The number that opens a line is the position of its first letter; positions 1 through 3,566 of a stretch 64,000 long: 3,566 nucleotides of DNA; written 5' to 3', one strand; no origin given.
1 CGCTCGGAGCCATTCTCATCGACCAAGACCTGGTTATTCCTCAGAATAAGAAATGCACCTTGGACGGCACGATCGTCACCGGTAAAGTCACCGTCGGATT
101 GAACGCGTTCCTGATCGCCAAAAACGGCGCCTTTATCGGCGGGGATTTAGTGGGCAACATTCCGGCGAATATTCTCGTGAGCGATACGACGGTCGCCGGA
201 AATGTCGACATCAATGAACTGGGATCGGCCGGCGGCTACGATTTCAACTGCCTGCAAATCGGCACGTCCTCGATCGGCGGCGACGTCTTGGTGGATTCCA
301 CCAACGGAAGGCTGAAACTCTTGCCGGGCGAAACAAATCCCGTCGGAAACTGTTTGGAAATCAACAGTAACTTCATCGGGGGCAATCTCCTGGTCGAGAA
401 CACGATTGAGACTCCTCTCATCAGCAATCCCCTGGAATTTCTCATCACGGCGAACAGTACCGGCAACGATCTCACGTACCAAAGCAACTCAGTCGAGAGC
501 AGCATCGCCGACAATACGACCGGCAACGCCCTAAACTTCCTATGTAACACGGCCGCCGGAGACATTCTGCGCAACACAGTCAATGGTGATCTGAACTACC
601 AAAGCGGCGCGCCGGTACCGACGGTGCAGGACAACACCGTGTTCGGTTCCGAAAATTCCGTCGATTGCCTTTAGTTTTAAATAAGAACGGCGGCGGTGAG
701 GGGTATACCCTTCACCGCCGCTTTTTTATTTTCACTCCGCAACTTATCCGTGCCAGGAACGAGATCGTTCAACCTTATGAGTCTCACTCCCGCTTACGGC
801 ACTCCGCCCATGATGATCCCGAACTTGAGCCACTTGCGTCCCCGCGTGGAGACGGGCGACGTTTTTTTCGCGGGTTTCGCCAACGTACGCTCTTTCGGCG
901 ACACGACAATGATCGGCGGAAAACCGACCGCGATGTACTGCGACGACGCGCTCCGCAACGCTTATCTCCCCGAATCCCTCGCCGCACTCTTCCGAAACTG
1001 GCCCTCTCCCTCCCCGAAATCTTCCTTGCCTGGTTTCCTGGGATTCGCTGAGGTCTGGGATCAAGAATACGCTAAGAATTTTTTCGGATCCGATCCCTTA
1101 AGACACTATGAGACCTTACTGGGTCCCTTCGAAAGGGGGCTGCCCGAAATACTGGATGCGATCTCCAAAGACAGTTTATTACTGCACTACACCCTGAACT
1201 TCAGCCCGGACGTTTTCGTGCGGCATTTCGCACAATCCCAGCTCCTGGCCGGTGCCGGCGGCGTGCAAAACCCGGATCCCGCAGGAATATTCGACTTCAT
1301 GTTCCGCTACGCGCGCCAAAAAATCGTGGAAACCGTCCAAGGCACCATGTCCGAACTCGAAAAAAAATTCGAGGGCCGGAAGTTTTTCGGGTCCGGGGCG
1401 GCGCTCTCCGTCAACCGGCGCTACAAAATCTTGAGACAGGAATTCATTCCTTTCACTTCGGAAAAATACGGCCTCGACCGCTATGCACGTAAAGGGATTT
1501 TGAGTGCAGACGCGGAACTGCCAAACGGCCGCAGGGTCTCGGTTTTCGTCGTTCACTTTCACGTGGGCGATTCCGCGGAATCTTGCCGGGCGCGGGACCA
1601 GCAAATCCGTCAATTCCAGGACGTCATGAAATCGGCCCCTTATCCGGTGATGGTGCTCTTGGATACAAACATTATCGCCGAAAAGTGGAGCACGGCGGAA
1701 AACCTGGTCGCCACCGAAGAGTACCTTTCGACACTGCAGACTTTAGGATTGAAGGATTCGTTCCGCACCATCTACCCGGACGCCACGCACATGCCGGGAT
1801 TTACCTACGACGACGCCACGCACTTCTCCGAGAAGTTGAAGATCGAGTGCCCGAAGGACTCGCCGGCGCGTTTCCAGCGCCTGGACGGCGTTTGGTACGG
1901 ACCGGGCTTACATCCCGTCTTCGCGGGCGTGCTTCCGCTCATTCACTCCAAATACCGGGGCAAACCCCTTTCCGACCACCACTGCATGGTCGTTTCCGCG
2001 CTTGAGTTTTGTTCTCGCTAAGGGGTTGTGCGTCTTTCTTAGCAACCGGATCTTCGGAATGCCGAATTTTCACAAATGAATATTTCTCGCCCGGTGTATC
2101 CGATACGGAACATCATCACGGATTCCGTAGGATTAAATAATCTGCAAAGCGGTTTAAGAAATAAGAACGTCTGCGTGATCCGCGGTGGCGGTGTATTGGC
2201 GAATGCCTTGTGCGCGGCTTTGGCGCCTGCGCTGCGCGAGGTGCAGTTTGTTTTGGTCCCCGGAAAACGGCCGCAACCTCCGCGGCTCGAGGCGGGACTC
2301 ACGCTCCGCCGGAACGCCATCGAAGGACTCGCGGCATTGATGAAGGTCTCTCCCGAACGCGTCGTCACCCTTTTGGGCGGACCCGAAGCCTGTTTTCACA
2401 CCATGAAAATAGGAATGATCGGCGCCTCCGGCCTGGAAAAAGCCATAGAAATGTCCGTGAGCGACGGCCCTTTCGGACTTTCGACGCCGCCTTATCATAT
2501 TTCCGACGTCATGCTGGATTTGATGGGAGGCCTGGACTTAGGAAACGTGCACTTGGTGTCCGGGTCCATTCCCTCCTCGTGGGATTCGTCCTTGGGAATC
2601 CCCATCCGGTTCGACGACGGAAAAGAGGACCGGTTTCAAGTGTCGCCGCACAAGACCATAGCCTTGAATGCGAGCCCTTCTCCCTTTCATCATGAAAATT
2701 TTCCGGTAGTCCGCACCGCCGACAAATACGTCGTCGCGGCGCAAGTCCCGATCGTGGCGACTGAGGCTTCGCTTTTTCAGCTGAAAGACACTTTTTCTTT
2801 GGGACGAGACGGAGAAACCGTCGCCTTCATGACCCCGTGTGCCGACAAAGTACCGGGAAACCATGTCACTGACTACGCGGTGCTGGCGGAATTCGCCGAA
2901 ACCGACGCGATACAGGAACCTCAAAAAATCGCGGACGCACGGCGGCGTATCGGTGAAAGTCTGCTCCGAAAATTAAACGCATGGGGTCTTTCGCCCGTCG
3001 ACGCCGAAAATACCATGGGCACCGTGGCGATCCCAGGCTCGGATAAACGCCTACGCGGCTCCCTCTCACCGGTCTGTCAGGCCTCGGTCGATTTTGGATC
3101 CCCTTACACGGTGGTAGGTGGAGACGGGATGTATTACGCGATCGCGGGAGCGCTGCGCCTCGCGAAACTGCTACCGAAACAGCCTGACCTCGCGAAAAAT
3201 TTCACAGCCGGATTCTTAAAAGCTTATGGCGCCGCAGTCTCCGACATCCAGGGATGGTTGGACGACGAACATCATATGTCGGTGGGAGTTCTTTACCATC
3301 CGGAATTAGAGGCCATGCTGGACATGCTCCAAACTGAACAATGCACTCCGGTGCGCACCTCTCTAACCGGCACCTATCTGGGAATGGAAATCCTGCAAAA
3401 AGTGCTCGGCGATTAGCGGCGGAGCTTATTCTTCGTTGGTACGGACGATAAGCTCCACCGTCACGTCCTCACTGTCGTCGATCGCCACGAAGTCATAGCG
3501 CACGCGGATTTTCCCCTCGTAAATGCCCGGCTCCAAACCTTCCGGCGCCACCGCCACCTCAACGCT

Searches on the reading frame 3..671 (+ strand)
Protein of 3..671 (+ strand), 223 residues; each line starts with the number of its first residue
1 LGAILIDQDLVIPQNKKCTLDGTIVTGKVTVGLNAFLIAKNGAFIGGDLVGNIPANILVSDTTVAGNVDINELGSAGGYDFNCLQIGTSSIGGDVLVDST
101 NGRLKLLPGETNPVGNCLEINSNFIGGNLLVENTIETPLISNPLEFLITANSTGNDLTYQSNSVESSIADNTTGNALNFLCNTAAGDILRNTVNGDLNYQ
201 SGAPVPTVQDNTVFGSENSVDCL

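Call 70: search_protein_representatives(protein=window:3-671:+)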
Query: 223 residues. Proteins with E-value up to 0.001 (for the whole library): 115; up to 1e-10: 10; up to 1e-30: 2. The best 115 are listed.
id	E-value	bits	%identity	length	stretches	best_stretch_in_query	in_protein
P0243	1.9e-136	469.2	100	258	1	1-223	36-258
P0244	2.3e-53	197.6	53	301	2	144-223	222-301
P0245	3.4e-26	108.8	36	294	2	57-219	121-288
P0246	6.3e-24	101.4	38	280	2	81-222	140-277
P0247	2.0e-17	80.1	34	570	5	8-136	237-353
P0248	1.8e-16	77.0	33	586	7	2-75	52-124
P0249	5.1e-16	75.6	41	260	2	4-134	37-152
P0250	1.3e-15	74.2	36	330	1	8-216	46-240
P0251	3.8e-14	69.4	34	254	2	24-215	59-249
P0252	3.2e-11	59.8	34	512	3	1-216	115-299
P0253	1.5e-10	57.6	35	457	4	154-216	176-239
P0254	1.1e-09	54.9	30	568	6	8-76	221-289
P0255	2.4e-09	53.8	36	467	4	39-135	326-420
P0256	3.7e-09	53.1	37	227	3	152-217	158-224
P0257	7.4e-09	52.1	28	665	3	9-182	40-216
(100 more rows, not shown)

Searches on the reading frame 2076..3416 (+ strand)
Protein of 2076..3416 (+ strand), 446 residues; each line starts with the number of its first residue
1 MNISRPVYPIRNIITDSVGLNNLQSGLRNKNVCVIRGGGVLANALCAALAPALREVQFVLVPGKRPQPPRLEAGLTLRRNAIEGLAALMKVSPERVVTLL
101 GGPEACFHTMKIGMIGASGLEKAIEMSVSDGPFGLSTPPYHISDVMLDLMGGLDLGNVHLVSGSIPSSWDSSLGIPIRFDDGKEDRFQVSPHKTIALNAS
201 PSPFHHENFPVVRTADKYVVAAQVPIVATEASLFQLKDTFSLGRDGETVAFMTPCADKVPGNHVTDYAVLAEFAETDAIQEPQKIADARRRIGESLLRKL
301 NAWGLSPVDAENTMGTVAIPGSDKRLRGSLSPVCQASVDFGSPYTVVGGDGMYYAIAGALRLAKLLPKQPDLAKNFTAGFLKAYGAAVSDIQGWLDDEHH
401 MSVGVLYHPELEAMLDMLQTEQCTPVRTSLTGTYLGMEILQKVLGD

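Call 17: find_encoding_contigs(protein=window:2076-3416:+, flank=10000, max_places=5)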
Protein window:2076-3416:+ (446 aa): 1 contig read that carries it; 1 place shown.
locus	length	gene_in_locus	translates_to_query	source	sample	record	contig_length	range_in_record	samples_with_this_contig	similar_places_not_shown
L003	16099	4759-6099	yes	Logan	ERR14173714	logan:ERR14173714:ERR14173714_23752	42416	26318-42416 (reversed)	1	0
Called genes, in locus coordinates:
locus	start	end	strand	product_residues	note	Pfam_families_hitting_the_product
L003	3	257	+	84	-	?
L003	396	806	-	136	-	-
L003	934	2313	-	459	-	PF13489:Methyltransf_23, PF01209:Ubie_methyltran, PF13847:Methyltransf_31, PF08241:Methyltransf_11, PF08242:Methyltransf_12, PF13649:Methyltransf_25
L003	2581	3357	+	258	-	-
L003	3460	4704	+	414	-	-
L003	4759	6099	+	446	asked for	-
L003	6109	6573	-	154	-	-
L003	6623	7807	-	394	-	-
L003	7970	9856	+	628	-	-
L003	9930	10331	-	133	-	PF13564:DoxX_2 (weak)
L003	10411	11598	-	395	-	-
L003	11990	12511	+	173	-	PF03942:DTW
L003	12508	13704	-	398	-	PF07884:VKOR, PF13462:Thioredoxin_4, PF01323:DSBA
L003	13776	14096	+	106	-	-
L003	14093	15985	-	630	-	PF03190:Thioredox_DsbH, PF07221:GlcNAc_2-epim (faint)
